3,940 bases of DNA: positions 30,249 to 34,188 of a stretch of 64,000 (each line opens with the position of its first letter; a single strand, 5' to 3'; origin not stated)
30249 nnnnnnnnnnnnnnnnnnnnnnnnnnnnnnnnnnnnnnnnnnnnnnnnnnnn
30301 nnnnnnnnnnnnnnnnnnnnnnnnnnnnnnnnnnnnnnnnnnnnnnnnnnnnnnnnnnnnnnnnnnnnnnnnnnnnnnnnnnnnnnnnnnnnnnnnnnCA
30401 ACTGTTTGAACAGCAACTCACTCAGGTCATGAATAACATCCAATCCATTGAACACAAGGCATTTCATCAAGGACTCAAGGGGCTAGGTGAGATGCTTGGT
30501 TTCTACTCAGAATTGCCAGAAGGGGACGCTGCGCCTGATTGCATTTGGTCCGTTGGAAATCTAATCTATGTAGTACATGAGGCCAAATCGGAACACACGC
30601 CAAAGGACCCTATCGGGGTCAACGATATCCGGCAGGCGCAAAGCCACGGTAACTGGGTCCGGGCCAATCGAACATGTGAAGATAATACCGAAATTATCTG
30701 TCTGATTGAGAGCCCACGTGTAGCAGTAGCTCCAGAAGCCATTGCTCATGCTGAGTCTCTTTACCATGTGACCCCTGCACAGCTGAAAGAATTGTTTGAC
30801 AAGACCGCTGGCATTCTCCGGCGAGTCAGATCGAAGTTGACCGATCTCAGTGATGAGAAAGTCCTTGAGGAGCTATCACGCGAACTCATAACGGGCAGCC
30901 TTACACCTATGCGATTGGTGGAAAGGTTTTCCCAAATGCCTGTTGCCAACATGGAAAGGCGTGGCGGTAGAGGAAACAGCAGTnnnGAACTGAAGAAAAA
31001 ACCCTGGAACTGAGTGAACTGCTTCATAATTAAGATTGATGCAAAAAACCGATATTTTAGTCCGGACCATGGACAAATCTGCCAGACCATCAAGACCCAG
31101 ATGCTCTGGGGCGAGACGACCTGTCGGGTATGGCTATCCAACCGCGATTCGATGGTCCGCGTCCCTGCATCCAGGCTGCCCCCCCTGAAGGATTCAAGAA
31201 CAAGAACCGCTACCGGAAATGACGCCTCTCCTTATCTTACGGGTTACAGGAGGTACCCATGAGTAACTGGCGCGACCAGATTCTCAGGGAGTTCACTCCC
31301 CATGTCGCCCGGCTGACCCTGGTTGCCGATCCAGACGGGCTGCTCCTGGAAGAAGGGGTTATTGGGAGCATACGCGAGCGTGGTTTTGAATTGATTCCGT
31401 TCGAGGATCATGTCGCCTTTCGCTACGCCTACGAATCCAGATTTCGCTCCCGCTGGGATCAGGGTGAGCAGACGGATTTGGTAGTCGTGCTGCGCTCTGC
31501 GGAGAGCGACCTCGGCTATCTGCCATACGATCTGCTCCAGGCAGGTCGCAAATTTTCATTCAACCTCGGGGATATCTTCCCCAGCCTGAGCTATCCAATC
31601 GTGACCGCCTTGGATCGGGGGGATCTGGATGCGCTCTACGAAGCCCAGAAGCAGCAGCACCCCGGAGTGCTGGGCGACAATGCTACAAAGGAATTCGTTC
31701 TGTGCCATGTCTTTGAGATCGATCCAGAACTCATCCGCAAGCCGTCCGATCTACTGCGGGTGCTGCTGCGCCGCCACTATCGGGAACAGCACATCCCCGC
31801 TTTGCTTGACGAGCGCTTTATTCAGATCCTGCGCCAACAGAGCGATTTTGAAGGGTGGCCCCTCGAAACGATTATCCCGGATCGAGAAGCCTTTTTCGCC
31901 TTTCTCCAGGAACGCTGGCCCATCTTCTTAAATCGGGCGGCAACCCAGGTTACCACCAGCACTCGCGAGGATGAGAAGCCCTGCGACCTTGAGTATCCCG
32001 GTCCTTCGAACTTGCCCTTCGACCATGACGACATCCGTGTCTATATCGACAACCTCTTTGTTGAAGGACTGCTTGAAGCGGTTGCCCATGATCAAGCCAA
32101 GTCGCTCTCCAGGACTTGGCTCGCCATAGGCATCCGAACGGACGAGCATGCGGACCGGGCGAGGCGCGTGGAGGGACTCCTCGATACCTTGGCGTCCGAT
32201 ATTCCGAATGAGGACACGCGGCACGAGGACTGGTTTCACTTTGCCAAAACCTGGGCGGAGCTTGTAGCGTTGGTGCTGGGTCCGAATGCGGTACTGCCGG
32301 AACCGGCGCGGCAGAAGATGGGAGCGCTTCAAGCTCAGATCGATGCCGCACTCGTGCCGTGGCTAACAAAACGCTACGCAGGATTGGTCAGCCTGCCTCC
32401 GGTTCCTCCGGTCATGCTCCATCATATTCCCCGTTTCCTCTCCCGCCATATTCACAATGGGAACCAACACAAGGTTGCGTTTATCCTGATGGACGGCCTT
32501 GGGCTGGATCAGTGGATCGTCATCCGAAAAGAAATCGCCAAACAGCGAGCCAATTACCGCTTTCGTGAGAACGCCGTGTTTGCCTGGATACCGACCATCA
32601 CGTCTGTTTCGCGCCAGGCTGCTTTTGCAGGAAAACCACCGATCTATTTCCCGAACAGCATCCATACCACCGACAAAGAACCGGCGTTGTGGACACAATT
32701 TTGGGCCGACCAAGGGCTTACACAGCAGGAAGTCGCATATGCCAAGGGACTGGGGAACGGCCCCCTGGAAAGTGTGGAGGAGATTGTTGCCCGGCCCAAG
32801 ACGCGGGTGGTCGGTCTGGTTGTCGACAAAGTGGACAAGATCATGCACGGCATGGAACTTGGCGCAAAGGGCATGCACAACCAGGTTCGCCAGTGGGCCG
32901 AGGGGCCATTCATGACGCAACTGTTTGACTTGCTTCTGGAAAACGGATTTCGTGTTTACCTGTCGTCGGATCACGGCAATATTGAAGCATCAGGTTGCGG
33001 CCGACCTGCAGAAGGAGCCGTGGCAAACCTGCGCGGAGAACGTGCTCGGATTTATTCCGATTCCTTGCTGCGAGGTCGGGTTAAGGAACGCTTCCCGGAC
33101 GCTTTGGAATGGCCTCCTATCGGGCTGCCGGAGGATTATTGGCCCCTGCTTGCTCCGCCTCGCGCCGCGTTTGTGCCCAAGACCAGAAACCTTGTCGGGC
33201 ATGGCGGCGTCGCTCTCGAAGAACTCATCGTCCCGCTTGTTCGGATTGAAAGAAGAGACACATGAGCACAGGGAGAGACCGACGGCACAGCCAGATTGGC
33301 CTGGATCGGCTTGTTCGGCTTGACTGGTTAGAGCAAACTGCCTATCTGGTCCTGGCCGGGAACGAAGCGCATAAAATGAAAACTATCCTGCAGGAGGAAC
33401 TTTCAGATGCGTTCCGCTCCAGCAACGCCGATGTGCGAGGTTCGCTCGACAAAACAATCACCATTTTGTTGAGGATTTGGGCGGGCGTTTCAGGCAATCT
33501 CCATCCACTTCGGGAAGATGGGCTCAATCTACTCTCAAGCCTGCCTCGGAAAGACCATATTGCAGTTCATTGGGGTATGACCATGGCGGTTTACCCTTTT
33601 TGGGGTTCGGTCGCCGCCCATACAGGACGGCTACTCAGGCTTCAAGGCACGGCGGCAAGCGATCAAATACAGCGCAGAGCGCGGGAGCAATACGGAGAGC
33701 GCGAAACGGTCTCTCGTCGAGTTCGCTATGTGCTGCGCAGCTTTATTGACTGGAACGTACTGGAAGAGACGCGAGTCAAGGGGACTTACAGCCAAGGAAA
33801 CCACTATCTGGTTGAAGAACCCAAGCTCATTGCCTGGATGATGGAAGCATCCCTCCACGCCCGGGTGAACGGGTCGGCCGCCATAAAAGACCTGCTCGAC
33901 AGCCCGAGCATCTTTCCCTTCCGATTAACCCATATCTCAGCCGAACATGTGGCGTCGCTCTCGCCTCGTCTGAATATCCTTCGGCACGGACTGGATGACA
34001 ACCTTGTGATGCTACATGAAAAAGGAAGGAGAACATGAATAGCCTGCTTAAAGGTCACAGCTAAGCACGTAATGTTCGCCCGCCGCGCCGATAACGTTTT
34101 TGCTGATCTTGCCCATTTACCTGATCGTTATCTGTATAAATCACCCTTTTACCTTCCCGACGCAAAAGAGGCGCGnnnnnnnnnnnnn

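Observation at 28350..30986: Helicase in the BrxHII slot is a DinG/XPD-like SF2 helicase fused to a PD-(D/E)xK nuclease-like C-terminus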

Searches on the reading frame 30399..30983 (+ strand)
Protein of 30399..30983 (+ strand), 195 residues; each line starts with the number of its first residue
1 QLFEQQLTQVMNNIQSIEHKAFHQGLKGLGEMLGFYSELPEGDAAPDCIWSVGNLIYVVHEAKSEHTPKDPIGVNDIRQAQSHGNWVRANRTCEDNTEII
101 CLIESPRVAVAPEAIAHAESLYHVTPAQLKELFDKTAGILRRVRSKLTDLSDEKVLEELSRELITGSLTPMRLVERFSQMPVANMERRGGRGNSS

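Call 68: predict_structure(alignment_id=A2)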
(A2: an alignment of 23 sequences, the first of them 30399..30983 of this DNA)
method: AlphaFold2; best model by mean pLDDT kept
length: 195 residues; sequences in the alignment: 23
mean_pLDDT: 93.9   pTM: 0.88
mean pLDDT of the five models: 93.9, 93.1, 93.1, 92.7, 92.5
residues with pLDDT >= 90: 181; 70-90: 8; 50-70: 2; < 50: 4
segments of 3 or more residues with pLDDT < 50: 192-195
pLDDT, mean of each block of 10 residues (from residue 1): 96 96 98 97 95 97 94 97 96 95 97 95 97 97 91 93 95 95 88 43
secondary structure, 60 per line:
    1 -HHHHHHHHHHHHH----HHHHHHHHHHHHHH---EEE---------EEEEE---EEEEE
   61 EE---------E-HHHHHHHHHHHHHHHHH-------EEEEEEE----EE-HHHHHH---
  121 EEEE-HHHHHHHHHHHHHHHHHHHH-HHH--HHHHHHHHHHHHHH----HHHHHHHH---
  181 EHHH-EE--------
elements in order: H2-14 H19-32 E36-38 E48-52 E56-62 H74-90 E98-104 H112-117 E121-124 H126-145 H152-165 H170-177

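Call 72: fold_search(model_id=the predicted structure, library=pdb)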
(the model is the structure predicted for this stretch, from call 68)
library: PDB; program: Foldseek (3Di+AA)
matches with E <= 10: 117; with E <= 0.001: 1
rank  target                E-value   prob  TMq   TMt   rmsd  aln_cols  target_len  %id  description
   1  9yhn                  7.2e-07  1.00  0.60  0.16   8.3       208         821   15  Hna Monomer (released 2025-12-10)
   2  3a4k_A                1.4e-03  1.00  0.43  0.30  15.2       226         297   12  Crystal structural analysis of HindIII restriction endonuclease in complex with cognate DNA and divalent cations at 2. (released 2009-10-20)
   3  6qnz_B                4.7e-03  0.99  0.43  0.18  12.7       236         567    9  Crystal structure of the site-specific DNA nickase N.BspD6I E418A Mutant (released 2020-03-04)
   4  2e52_B                1.1e-02  1.00  0.49  0.33  13.9       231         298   12  Crystal structural analysis of HindIII restriction endonuclease in complex with cognate DNA at 2.0 angstrom resolution (released 2007-12-18)
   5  6qnz_A                1.5e-02  0.97  0.42  0.17  11.8       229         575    9  Crystal structure of the site-specific DNA nickase N.BspD6I E418A Mutant (released 2020-03-04)
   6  5liq_B                1.7e-02  0.96  0.43  0.17  13.2       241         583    9  The structure of C160S,C508S,C578S mutant of Nt.BspD6I nicking endonuclease at 0.185 nm resolution . (released 2017-08-02)
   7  5lhc_A                2.6e-02  0.91  0.33  0.13   8.1       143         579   10  The structure of D456A mutant of Nt.BspD6I nicking endonuclease at 0.24 nm resolution . (released 2017-08-16)
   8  9ykj_A                3.1e-02  1.00  0.31  0.10   3.4        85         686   22  Hna Dimer (released 2025-12-10)
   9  2ewf                  5.7e-02  0.87  0.41  0.17  11.7       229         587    9  Crystal structure of the site-specific DNA nickase N.BspD6I (released 2006-11-21)
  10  5liz                  6.4e-02  0.92  0.44  0.17  11.7       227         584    7  The structure of Nt.BspD6I nicking endonuclease with all cysteines mutated by serine residues at 0.19 nm resolution . (released 2017-08-02)
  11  5liq_A                6.4e-02  0.69  0.30  0.12  14.4       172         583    9  The structure of C160S,C508S,C578S mutant of Nt.BspD6I nicking endonuclease at 0.185 nm resolution . (released 2017-08-02)
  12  1ob8_A                1.0e-01  0.99  0.32  0.49   2.9        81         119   17  Holliday Junction Resolving Enzyme (released 2004-10-15)
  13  2wcw_B                1.3e-01  0.87  0.30  0.44   4.5        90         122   20  1.6A resolution structure of Archaeoglobus fulgidus Hjc, a Holliday junction resolvase from an archaeal hyperthermophi (released 2009-03-24)
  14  1ob8_B                2.2e-01  0.96  0.32  0.46   2.9        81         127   17  Holliday Junction Resolving Enzyme (released 2004-10-15)
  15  1gef_E                3.9e-01  0.77  0.27  0.43   2.9        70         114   24  Crystal structure of the archaeal holliday junction resolvase HJC (released 2001-03-21)
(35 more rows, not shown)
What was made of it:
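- On Hna / PADLOC PDC-S28: The domain fold matches the Hna nuclease domain, with weaker matches to restriction endonucleases and Hjc (call 72).
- Weaker matches follow, all to PD-(D/E)xK enzymes: HindIII (E 1e-3), N.BspD6I (E 5e-3), Hjc (E 0.1 or more) and McrC (E about 0.4) (calls 68, 72).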

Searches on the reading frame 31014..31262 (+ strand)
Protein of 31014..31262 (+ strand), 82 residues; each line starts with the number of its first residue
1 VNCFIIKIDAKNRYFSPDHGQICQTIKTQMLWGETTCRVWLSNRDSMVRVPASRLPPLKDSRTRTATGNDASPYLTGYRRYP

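Call 65: search_protein_families(library=padloc, proteins=[window:31014-31262:+], max_evalue=0.00001)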
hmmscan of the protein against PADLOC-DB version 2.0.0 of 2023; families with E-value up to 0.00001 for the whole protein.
window:31014-31262:+ (82 aa): 1 family
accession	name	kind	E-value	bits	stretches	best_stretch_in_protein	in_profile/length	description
PDLC02500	BrxHI|BrxHII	-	2.3e-10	37.7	1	10-64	4-58/933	BrxHI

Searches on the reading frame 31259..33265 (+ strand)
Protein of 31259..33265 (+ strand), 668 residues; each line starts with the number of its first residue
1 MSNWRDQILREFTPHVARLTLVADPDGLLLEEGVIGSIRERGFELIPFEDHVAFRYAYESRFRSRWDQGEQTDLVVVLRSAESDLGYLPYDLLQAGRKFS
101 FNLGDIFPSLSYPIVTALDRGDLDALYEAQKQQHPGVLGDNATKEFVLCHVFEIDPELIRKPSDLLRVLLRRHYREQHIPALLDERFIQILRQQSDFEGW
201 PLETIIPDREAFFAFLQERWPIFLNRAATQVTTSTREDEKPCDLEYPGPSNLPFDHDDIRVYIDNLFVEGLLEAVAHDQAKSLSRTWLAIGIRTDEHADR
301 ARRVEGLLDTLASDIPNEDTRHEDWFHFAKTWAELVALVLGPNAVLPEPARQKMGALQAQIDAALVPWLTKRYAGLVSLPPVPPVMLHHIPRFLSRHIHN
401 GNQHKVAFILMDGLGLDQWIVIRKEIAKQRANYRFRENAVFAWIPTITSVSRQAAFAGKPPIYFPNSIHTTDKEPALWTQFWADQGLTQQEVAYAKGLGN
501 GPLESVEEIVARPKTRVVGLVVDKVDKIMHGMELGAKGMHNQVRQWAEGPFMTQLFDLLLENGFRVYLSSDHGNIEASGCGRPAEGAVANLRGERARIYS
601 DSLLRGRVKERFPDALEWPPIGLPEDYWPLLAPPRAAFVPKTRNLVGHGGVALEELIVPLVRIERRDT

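Call 3: search_protein_families(library=pfam, proteins=[window:31259-33265:+], max_evalue=0.01)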
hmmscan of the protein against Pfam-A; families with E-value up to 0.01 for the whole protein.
window:31259-33265:+ (668 aa): 1 family
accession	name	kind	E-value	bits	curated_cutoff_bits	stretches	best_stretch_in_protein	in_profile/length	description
PF08665.17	PglZ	-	3e-26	92.9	25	1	405-576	2-174/179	PglZ domain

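Call 4: search_protein_families(library=padloc, proteins=[window:31259-33265:+], max_evalue=0.001)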
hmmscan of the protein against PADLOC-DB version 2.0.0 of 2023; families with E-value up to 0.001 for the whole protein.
window:31259-33265:+ (668 aa): 4 families
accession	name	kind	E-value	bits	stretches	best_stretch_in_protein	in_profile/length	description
PDLC02558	PglZ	-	0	1027.2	1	1-667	1-665/666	PglZ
PDLC02556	PglZ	-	3.6e-138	459.9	1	7-665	5-639/641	PglZ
PDLC02555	PglZ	-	2.1e-23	80.7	1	58-663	49-611/613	PglZ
PDLC02565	PglZ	-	1.1e-05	22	1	403-575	481-655/910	PglZ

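Call 5: search_protein_families(library=ncbifam, proteins=[window:31259-33265:+], max_evalue=0.01)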
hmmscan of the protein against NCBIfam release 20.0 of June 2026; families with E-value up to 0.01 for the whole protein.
window:31259-33265:+ (668 aa): 4 families
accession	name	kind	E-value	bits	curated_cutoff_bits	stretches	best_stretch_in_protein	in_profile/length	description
NF033449.0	BREX_PglZ_3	exception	6.8e-260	863.8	250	1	5-664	1-642/642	BREX-3 system phosphatase PglZ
NF052313.1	T9SS_RR_PorX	equivalog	1.5e-14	53.6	300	1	334-489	156-302/513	T9SS response regulator signal transducer PorX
NF033446.0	BREX_PglZ_2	exception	6.3e-08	31.3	200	1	406-660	473-718/890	BREX-2 system phosphatase PglZ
NF033445.1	BREX_PglZ_4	exception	0.0034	16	140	0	647-665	662-680/741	BREX-4 system phosphatase PglZ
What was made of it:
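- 31259..33265 (+): BREX-3 PglZ. calls 3, 4, 5 (NF033449, E 7e-260)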

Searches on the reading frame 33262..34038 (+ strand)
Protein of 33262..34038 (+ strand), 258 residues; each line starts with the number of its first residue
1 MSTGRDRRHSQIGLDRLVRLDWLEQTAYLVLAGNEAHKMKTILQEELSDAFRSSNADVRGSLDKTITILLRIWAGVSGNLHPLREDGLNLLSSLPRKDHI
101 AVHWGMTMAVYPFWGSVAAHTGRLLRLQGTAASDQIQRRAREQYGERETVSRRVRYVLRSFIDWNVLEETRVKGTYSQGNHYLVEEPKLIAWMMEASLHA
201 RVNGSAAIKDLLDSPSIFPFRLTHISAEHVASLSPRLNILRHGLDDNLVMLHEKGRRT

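Call 3: search_protein_families(library=pfam, proteins=[window:33262-34038:+], max_evalue=0.01)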
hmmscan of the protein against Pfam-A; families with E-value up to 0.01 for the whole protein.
window:33262-34038:+ (258 aa): 0 families

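Call 4: search_protein_families(library=padloc, proteins=[window:33262-34038:+], max_evalue=0.001)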
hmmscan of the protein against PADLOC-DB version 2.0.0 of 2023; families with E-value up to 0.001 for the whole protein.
window:33262-34038:+ (258 aa): 2 families
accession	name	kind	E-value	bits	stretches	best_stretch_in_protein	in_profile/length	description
PDLC02444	BrxA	-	1.3e-100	334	1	6-254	2-250/251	BrxA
PDLC02437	BrxA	-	1.4e-48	163.5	1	11-250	3-235/238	BrxA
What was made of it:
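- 33262..34038 (+): BrxA. call 4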

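Call 5: search_protein_families(library=ncbifam, proteins=[window:33262-34038:+], max_evalue=0.01)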
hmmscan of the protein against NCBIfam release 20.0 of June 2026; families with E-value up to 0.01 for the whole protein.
window:33262-34038:+ (258 aa): 0 families
